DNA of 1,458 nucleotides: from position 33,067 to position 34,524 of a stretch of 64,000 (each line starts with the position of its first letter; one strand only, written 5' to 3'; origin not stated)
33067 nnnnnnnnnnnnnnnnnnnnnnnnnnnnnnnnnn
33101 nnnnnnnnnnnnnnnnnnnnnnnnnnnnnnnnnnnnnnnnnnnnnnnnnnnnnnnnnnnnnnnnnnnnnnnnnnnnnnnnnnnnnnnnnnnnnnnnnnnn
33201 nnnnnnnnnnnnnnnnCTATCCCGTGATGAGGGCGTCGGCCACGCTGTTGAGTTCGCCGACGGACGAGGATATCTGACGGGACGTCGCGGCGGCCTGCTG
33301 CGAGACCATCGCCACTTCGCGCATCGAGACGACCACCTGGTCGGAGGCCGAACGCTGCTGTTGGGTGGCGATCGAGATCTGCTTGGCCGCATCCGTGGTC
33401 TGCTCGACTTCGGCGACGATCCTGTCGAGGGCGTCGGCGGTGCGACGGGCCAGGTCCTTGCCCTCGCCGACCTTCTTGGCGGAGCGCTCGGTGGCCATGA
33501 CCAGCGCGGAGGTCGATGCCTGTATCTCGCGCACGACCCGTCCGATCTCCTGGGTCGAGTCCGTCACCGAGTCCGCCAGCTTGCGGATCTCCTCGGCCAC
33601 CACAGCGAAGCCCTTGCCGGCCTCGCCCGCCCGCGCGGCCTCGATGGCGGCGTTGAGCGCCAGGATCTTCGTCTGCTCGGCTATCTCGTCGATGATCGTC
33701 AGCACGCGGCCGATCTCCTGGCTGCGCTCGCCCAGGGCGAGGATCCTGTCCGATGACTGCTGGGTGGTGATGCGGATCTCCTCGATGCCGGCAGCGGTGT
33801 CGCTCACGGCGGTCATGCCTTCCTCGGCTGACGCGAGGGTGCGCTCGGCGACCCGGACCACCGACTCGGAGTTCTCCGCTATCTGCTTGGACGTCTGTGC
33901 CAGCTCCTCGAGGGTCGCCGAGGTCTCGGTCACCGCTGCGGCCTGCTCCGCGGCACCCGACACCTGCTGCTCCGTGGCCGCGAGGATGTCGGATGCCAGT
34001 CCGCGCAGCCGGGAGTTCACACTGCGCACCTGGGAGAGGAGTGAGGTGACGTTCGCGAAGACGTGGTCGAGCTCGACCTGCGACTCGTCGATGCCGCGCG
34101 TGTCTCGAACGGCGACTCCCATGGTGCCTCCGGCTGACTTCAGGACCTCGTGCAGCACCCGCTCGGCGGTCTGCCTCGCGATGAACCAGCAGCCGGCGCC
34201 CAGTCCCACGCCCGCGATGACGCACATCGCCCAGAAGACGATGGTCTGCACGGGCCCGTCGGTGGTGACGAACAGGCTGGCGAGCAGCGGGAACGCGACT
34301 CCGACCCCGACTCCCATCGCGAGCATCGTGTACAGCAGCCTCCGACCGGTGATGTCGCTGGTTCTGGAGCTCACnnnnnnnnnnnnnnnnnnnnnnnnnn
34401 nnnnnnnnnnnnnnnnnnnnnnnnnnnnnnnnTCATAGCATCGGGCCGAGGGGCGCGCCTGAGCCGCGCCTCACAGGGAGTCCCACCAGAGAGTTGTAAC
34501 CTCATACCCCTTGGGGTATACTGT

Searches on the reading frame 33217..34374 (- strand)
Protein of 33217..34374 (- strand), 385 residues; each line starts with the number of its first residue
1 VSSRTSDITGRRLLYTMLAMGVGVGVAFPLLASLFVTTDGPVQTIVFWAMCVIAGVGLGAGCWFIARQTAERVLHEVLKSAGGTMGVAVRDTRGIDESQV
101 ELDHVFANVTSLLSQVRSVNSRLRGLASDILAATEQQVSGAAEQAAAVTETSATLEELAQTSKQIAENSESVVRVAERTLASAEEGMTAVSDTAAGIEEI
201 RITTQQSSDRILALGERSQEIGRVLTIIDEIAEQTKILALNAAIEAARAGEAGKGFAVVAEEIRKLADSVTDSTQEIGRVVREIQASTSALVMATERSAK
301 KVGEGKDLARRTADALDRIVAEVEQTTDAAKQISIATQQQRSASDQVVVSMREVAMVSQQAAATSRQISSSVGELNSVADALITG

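Call 9: search_protein_families(library=pfam, proteins=[window:33217-34374:-], max_evalue=0.001)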
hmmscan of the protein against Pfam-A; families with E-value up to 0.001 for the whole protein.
window:33217-34374:- (385 aa): 1 family
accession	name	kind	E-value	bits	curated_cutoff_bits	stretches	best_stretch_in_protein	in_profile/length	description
PF00015.26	MCPsignal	-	1.7e-39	135.8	34.6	1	175-357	3-171/172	Methyl-accepting chemotaxis protein (MCP) signalling domain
